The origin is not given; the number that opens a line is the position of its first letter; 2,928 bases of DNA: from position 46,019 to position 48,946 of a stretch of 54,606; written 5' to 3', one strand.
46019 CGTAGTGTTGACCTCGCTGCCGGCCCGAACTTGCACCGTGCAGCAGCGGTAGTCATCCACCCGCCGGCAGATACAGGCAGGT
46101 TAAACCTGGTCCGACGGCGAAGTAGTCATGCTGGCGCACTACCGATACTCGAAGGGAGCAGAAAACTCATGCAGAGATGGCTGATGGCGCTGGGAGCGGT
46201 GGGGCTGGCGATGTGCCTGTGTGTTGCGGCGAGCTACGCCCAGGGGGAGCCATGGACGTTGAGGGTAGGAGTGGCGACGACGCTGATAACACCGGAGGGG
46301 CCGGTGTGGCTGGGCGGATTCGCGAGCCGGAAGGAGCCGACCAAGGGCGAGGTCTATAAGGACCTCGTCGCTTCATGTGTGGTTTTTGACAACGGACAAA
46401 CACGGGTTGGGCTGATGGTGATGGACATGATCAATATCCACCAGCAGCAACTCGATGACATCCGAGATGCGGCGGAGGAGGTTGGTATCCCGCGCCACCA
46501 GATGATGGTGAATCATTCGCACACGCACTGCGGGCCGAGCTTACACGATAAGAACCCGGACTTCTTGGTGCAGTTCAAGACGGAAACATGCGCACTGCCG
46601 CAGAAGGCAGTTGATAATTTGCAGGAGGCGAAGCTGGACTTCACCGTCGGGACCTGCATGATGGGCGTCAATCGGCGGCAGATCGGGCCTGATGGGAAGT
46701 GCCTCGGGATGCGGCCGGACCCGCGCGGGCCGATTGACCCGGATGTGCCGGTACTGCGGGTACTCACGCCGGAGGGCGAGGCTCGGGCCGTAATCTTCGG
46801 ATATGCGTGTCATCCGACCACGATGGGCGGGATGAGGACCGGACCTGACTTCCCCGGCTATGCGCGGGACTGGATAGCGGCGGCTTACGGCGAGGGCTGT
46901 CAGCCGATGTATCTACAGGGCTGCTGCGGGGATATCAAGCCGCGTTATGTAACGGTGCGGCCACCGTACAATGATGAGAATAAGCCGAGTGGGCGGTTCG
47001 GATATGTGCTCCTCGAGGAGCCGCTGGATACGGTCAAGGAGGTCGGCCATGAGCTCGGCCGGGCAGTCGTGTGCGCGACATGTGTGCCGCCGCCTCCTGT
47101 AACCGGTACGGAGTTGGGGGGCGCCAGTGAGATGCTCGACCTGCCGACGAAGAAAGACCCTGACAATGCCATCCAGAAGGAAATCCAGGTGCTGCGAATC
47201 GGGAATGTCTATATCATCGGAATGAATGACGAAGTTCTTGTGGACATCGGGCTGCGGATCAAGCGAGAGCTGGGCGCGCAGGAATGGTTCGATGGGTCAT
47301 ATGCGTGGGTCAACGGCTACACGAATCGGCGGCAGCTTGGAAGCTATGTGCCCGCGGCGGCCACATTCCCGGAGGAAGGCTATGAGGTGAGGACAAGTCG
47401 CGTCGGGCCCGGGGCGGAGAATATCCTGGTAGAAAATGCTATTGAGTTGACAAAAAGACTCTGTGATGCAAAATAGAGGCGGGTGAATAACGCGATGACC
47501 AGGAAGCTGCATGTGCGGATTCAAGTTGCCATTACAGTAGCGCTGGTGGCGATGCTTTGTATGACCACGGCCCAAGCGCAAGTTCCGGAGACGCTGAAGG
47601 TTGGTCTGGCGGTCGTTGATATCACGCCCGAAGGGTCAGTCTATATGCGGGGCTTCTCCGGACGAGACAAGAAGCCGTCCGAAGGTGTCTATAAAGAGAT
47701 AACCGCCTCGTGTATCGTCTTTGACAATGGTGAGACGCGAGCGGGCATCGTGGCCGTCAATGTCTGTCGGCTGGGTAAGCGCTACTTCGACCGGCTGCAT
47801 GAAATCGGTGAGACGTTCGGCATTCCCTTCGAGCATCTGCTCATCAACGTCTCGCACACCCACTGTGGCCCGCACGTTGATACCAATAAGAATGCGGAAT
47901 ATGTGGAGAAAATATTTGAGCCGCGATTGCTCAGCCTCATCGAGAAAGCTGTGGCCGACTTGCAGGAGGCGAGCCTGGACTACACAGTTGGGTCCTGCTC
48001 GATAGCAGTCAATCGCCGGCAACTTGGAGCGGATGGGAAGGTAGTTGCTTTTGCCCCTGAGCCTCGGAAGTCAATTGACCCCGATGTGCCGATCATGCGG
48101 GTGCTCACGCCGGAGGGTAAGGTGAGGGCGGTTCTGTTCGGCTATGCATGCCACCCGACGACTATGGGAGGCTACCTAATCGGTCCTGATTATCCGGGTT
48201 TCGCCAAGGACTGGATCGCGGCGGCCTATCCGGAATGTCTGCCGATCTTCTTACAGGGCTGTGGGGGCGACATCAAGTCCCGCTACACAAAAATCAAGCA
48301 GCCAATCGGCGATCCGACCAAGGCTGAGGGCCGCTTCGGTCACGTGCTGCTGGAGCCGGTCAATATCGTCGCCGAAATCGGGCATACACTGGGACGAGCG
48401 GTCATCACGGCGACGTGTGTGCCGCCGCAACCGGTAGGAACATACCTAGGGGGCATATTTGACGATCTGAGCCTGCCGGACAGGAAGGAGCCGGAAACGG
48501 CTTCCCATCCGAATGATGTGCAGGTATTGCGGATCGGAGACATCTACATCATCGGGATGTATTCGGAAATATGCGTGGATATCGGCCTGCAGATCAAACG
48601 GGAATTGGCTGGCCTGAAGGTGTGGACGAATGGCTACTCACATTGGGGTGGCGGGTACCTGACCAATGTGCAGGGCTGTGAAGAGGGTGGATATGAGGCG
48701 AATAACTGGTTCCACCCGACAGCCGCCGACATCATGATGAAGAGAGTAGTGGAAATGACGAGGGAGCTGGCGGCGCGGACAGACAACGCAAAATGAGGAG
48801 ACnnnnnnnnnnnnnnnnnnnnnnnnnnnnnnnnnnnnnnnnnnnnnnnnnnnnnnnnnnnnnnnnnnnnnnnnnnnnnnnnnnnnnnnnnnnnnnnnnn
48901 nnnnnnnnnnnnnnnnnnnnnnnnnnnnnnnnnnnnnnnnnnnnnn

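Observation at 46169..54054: Operon-like array of six diverged tandem paralogs of a secreted ceramidase-like metallohydrolase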

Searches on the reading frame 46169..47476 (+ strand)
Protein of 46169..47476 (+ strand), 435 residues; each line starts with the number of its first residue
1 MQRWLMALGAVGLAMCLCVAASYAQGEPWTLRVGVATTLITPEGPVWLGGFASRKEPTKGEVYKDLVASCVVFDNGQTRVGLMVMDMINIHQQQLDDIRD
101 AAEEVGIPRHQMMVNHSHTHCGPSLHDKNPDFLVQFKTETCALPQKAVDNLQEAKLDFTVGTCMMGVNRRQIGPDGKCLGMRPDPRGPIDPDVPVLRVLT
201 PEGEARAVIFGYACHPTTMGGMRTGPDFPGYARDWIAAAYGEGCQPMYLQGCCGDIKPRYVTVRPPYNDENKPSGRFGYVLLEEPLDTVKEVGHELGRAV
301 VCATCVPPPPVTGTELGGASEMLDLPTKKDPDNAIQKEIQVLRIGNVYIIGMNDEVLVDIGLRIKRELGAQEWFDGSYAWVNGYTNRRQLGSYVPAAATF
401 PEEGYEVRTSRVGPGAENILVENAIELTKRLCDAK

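Call 3: search_protein_families(library=pfam, proteins=[window:46169-47476:+], max_evalue=1)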
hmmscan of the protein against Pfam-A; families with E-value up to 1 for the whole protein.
window:46169-47476:+ (435 aa): 1 family
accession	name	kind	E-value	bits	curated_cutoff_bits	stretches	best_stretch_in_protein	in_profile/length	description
PF04734.18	Ceramidase_alk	-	7.8e-06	25.2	32.1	2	337-386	422-475/509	Neutral/alkaline non-lysosomal ceramidase, N-terminal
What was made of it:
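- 46169..47476 (+): Copy 1 (435 aa): exported ceramidase-fold Zn amidohydrolase. PF04734 E 7.8e-6, below the gathering score (call 3).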

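Call 4: search_protein_families(library=ncbifam, proteins=[window:46169-47476:+], max_evalue=1)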
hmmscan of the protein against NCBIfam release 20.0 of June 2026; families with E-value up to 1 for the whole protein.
window:46169-47476:+ (435 aa): 1 family
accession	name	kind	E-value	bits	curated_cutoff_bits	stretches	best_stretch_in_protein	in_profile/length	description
NF041649.1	ceramidase_neut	equivalog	0.00018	19.9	1200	1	339-408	400-467/636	neutral ceramidase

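Call 7: search_solved_structures(query=A1, max_evalue=1, show_alignments=2)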
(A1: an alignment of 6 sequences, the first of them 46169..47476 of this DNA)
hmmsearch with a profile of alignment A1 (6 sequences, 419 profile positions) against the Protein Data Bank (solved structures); distinct sequences matched with E-value up to 1: 2.
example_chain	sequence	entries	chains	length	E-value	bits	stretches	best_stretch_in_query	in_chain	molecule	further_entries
2zws_A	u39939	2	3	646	9.8e-18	67.4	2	34-268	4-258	Neutral ceramidase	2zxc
4wgk_A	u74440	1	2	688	0.00017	23.8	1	36-237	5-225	Neutral ceramidase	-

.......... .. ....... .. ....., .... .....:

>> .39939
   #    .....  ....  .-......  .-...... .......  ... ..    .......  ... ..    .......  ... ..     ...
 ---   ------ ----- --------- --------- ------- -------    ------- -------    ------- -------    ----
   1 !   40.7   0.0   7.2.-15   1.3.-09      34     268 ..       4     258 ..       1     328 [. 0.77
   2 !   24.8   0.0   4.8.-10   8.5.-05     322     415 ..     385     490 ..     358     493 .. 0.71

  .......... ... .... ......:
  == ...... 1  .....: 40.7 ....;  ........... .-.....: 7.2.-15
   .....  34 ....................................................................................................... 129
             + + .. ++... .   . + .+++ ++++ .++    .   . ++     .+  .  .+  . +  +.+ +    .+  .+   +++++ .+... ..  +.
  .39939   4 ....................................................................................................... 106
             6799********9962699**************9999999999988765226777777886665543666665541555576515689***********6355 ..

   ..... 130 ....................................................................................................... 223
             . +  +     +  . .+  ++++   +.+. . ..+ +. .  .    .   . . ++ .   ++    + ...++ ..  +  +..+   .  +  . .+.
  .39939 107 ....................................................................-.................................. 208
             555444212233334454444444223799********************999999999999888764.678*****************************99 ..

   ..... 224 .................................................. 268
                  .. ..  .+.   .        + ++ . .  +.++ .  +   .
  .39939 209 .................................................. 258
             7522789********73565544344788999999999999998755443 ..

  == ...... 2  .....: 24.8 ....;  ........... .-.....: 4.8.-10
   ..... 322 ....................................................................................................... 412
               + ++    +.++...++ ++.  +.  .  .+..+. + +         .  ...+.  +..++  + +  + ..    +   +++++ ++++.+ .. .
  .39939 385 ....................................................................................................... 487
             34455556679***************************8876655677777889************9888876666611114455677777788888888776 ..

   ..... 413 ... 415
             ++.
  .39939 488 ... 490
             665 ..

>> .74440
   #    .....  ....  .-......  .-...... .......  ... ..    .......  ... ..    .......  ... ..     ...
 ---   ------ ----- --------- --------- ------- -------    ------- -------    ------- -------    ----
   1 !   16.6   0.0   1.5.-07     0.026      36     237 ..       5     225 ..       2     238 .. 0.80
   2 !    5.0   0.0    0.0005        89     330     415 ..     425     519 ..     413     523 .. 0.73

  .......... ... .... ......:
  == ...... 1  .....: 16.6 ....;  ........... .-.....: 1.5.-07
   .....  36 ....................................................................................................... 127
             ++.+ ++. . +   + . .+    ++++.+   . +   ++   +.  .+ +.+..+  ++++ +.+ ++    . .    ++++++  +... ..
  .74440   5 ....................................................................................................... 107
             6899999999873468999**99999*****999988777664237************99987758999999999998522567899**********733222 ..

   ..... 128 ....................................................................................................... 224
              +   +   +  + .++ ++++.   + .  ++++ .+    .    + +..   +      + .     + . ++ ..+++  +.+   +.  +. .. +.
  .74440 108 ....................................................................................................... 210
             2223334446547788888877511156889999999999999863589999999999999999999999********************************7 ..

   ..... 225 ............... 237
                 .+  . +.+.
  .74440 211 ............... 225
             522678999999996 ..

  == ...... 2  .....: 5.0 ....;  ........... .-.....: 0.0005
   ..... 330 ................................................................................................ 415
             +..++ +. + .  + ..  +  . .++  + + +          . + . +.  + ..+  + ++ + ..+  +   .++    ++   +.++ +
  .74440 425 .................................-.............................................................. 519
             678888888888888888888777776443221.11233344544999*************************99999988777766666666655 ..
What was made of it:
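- On Neutral/alkaline non-lysosomal ceramidase (EC 3.5.1.23; PF04734 + C-terminal domain): The segment between PaCDase positions 258 and 385 is shortened by about 70 residues (call 7).
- The profile hits PaCDase 2zws at E 9.8e-18 across both halves of the catalytic domain (call 7). Scores are below or near Pfam's gathering score and far below the NCBIfam equivalog cut-off (calls 3, 4, 7).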

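Call 22: search_protein_representatives(alignment_id=A1)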
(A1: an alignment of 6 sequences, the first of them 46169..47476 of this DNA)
Query: 6 sequences, 419 profile positions. Proteins with E-value up to 0.001 (for the whole library): 18438; up to 1e-10: 9604; up to 1e-30: 1796. The best 150 are listed.
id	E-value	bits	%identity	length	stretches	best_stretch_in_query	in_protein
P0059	2.1e-164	563.8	-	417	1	11-418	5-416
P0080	1.1e-163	561.4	-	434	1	5-417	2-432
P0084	2.3e-158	543.9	-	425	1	10-417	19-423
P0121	4.9e-154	529.6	-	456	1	4-417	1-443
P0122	6.8e-126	436.9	-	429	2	35-326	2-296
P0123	6.7e-113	394.1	-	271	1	177-419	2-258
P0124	1.3e-112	393.2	-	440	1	52-359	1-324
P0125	1.6e-112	392.9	-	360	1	19-276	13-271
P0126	3.9e-110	385.0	-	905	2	25-413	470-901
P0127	7.1e-106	371.0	-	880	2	21-398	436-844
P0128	1.9e-88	313.6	-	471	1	11-412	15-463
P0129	4.9e-84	299.1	-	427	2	36-331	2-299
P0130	8.3e-84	298.3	-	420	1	36-392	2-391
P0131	2.7e-78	280.1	-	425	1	36-411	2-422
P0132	1.6e-77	277.6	-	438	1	6-416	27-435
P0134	2.3e-72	260.6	-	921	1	13-414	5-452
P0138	5.0e-70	252.9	-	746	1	34-416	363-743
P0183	1.1e-59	218.9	-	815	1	33-391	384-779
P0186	3.0e-59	217.4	-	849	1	14-394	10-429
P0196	3.7e-58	213.8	-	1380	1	23-394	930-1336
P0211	3.8e-57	210.5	-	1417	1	11-417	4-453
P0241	7.0e-55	203.0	-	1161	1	15-394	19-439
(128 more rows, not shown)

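Call 26: search_protein_families(library=pfam, proteins=[P0126, P0127, P0134, P0138, P0183, P0186, P0196, P0211, P0241], max_evalue=0.001)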
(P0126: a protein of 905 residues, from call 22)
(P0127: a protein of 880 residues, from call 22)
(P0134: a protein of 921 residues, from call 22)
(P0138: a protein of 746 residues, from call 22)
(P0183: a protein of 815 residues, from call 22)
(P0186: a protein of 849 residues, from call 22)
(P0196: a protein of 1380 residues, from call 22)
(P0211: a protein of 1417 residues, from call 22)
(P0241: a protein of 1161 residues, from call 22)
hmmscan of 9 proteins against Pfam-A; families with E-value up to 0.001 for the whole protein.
P0126 (905 aa): 1 family
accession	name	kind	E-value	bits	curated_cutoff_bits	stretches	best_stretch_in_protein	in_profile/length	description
PF04734.18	Ceramidase_alk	-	2.5e-32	112.7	32.1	2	482-705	3-233/509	Neutral/alkaline non-lysosomal ceramidase, N-terminal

P0127 (880 aa): 3 families
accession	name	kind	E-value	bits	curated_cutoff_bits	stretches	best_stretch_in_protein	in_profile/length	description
PF04734.18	Ceramidase_alk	-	8e-24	84.6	32.1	2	42-293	13-253/509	Neutral/alkaline non-lysosomal ceramidase, N-terminal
PF09843.14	DUF2070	-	1.3e-07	30.8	30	1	48-174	402-522/561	Predicted membrane protein (DUF2070)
PF22914.2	Fibulin_C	-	4.7e-05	24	24.6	0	587-623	37-73/99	Fibulin C-terminal Ig-like domain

P0134 (921 aa): 4 families
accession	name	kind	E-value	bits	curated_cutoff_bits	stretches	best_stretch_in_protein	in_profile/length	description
PF18911.6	PKD_4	-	1.3e-20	73.6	27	2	732-800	6-72/85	PKD domain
PF04734.18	Ceramidase_alk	-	2.3e-17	63.3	32.1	1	31-254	2-232/509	Neutral/alkaline non-lysosomal ceramidase, N-terminal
PF00801.26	PKD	-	2e-16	60.2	23.5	2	835-911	11-73/80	PKD domain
PF01551.29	Peptidase_M23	-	2.6e-14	53.6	28.7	1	599-699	2-87/96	Peptidase family M23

P0138 (746 aa): 1 family
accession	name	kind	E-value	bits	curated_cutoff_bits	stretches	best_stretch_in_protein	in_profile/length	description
PF04734.18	Ceramidase_alk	-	1.7e-16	60.4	32.1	1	365-586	2-233/509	Neutral/alkaline non-lysosomal ceramidase, N-terminal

P0183 (815 aa): 2 families
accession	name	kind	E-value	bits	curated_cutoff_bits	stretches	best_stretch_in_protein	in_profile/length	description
PF04734.18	Ceramidase_alk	-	8.9e-23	81.1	32.1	1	388-615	3-233/509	Neutral/alkaline non-lysosomal ceramidase, N-terminal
PF01042.26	Ribonuc_L-PSP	-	5.3e-14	52.7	27.3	1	159-250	17-120/121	Endoribonuclease L-PSP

P0186 (849 aa): 2 families
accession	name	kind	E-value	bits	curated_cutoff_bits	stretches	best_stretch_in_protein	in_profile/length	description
PF01042.26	Ribonuc_L-PSP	-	4.5e-25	88.4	27.3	2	486-589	15-120/121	Endoribonuclease L-PSP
PF04734.18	Ceramidase_alk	-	1.3e-19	70.7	32.1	1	33-257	2-230/509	Neutral/alkaline non-lysosomal ceramidase, N-terminal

P0196 (1380 aa): 6 families
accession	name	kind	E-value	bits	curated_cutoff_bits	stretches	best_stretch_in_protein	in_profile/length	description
PF13646.12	HEAT_2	-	3.7e-41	139.7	27.7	8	152-235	1-85/88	HEAT repeats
PF02985.28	HEAT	-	8e-14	50.9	23.5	0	348-373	1-26/31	HEAT repeat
PF04734.18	Ceramidase_alk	-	1e-13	51.2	32.1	1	943-1165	2-231/509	Neutral/alkaline non-lysosomal ceramidase, N-terminal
PF03130.22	HEAT_PBS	-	6.4e-09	35.9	20.9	1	166-191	1-27/27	PBS lyase HEAT-like repeat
PF13513.12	HEAT_EZ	-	8.8e-05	23.4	27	0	150-177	28-55/55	HEAT-like repeat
PF10363.15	RTP1_C1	-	0.00081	19.9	25.9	0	568-644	7-94/112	Required for nuclear transport of RNA pol II C-terminus 1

P0211 (1417 aa): 5 families
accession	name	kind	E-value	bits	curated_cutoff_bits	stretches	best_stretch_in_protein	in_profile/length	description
PF23500.1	DUF7133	-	4.3e-125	418.4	27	1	462-864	1-385/385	Domain of unknown function (DUF7133)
PF04734.18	Ceramidase_alk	-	1.1e-13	51.1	32.1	1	27-250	1-231/509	Neutral/alkaline non-lysosomal ceramidase, N-terminal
PF13646.12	HEAT_2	-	3.4e-08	34.1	27.7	1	948-1017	10-77/88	HEAT repeats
PF00034.26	Cytochrom_C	-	7.6e-08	34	21.3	1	1285-1415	2-89/90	Cytochrome c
PF13442.11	Cytochrome_CBB3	-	5e-06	27.2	27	0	1283-1311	2-30/68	Cytochrome C oxidase, cbb3-type, subunit III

P0241 (1161 aa): 1 family
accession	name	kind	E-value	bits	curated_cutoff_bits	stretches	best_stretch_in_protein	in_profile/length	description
PF04734.18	Ceramidase_alk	-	1e-17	64.5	32.1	1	42-266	4-230/509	Neutral/alkaline non-lysosomal ceramidase, N-terminal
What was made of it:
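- An M23 peptidase plus PKD fusion occurs in the wider family (call 26).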

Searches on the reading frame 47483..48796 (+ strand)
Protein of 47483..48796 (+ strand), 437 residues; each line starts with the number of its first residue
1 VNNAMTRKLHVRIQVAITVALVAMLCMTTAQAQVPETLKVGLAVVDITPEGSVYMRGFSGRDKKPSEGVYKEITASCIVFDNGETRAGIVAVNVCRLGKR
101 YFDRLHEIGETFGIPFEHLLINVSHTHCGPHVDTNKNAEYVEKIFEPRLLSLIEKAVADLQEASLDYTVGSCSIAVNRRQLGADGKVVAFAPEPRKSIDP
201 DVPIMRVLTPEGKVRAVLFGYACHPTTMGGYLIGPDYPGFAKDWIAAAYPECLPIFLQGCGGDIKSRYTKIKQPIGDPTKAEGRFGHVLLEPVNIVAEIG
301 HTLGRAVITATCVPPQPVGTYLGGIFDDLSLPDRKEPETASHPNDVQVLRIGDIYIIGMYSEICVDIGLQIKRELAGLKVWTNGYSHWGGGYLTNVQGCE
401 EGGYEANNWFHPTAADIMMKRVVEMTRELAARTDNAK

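Call 3: search_protein_families(library=pfam, proteins=[window:47483-48796:+], max_evalue=1)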
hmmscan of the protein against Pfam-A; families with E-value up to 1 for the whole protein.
window:47483-48796:+ (437 aa): 1 family
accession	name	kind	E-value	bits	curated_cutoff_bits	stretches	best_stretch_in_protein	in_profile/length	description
PF04734.18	Ceramidase_alk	-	2.1e-05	23.8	32.1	2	39-236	2-217/509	Neutral/alkaline non-lysosomal ceramidase, N-terminal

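Call 4: search_protein_families(library=ncbifam, proteins=[window:47483-48796:+], max_evalue=1)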
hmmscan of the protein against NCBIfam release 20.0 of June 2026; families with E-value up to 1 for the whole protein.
window:47483-48796:+ (437 aa): 1 family
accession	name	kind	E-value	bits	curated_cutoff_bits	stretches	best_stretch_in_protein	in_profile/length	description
NF041649.1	ceramidase_neut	equivalog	2.2e-07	29.5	1200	2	38-241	1-221/636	neutral ceramidase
